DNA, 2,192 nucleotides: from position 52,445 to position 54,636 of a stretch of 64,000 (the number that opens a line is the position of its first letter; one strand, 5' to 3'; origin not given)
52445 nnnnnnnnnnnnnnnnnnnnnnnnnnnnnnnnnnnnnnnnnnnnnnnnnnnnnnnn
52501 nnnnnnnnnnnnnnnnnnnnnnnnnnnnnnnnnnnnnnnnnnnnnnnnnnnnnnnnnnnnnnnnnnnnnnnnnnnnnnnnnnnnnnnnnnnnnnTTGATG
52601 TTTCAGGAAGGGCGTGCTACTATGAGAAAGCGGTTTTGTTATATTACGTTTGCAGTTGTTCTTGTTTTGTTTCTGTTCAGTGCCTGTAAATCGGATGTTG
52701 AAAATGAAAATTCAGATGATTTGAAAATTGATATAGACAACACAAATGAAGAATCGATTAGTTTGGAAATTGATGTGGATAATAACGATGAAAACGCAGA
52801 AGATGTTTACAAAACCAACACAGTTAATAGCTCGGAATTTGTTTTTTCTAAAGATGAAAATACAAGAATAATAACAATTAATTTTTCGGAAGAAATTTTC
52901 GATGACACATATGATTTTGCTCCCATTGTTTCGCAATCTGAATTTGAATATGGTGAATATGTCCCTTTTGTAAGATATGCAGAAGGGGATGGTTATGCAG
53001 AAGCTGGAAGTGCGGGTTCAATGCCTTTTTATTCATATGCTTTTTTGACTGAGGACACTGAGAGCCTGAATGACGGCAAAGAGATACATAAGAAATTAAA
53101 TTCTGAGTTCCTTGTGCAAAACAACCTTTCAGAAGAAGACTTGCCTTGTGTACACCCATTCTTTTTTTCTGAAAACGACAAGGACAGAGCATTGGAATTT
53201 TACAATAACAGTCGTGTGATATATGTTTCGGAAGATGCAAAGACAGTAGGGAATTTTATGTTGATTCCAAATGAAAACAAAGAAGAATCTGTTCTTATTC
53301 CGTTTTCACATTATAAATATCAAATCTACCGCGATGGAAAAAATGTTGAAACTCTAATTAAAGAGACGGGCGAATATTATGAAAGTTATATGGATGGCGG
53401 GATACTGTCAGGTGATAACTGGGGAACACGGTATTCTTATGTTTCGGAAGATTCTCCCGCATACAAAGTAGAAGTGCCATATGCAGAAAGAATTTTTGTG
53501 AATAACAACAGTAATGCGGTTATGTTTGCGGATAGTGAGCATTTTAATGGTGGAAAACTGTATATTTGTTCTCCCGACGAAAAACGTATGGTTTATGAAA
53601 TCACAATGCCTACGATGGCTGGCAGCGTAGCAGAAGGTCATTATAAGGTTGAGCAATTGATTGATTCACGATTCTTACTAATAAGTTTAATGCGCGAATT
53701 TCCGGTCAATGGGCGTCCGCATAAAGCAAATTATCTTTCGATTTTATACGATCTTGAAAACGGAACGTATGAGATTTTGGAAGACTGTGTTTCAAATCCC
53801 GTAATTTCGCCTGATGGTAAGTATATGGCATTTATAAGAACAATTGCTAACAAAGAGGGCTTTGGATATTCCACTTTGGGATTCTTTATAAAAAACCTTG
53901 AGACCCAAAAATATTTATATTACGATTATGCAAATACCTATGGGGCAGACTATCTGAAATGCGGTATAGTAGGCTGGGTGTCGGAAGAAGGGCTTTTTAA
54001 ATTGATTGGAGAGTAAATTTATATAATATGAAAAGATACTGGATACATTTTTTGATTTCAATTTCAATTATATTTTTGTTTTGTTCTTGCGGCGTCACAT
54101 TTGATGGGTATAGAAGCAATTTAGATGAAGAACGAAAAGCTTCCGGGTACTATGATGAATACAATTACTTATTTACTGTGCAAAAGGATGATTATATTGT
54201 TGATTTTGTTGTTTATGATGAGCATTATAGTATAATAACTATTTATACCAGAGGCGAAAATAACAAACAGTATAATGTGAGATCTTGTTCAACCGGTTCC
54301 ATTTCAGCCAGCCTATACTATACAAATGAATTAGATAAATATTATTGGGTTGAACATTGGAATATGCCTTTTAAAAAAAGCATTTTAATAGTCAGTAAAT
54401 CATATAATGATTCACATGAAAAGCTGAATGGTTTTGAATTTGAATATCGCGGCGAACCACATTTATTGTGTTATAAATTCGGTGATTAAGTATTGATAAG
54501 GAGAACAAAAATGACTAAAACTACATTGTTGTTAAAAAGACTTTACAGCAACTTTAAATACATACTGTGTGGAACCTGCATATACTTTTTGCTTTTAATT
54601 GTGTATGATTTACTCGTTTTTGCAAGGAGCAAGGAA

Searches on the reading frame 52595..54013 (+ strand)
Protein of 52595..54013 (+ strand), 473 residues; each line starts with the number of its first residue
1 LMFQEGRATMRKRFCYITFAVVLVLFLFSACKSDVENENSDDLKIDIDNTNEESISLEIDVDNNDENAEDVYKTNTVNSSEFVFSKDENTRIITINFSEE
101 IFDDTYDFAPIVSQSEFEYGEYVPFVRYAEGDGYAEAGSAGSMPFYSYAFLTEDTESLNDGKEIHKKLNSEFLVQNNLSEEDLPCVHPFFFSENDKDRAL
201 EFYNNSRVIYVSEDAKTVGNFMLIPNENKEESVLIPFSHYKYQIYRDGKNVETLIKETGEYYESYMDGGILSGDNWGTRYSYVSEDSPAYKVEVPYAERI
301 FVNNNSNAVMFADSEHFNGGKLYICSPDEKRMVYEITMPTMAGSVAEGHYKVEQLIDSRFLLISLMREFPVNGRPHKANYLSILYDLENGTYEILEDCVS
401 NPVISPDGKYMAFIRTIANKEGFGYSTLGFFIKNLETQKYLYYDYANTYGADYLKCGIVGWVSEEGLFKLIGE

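Call 7: search_protein_families(library=ncbifam, proteins=[window:52595-54013:+], max_evalue=0.1)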
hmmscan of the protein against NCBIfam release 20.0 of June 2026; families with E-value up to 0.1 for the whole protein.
window:52595-54013:+ (473 aa): 0 families

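Call 12: search_protein_families(library=padloc, proteins=[window:52595-54013:+], max_evalue=0.1)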
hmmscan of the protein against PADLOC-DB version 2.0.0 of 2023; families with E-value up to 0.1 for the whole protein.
window:52595-54013:+ (473 aa): 0 families

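Call 49: search_protein_families(library=pfam, proteins=[window:52595-54013:+], max_evalue=0.1)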
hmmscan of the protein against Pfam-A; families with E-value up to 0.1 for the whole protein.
window:52595-54013:+ (473 aa): 2 families
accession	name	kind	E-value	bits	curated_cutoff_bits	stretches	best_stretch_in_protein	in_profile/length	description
PF07676.18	PD40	-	0.0022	18.4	20.9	1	401-416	13-28/38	WD40-like Beta Propeller Repeat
PF16339.10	DUF4969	-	0.035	14.9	31.4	1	10-64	1-53/79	Domain of unknown function (DUF4969)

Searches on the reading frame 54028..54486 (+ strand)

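Call 49: search_protein_families(library=pfam, proteins=[window:54028-54486:+], max_evalue=0.1)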
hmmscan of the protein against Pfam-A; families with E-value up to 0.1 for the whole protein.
window:54028-54486:+ (153 aa): 1 family
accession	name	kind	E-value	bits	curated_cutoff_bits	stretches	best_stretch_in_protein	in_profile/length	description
PF10448.14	POC3_POC4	-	0.094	13.2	22.1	0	52-118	19-77/142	20S proteasome chaperone assembly proteins 3 and 4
